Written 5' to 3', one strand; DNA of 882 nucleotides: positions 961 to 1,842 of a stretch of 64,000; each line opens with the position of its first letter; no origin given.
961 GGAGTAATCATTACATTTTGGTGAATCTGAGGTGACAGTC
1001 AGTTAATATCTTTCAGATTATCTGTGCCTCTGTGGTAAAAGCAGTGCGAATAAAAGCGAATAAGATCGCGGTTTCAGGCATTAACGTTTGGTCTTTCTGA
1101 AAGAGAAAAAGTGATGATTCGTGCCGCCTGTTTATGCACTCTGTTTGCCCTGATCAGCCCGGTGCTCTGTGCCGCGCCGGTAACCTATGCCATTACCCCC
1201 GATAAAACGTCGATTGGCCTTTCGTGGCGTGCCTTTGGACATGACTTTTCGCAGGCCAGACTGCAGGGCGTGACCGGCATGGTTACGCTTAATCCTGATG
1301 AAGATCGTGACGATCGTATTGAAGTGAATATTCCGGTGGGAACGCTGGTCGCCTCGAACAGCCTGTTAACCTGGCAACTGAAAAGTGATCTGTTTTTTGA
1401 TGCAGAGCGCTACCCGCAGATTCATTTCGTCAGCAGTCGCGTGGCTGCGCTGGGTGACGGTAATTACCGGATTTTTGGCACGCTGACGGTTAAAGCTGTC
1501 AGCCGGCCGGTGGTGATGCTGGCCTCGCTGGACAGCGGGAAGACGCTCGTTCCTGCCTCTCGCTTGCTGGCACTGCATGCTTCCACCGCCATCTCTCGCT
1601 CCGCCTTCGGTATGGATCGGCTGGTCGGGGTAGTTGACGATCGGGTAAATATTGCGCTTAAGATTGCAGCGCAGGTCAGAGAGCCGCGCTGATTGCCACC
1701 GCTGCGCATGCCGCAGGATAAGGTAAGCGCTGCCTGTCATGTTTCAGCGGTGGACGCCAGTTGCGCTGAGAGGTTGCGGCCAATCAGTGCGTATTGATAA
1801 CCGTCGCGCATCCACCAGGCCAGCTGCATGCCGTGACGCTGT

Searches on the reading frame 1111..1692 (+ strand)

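Call 44: search_protein_families(library=ncbifam, proteins=[window:1111-1692:+], max_evalue=0.00001)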
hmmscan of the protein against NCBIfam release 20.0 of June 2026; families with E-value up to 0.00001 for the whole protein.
window:1111-1692:+ (193 aa): 1 family
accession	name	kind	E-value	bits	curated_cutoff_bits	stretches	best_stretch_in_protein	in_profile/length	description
NF002994.0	PRK03757.1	equivalog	1.9e-13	50.6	232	1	21-185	20-186/191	YceI family protein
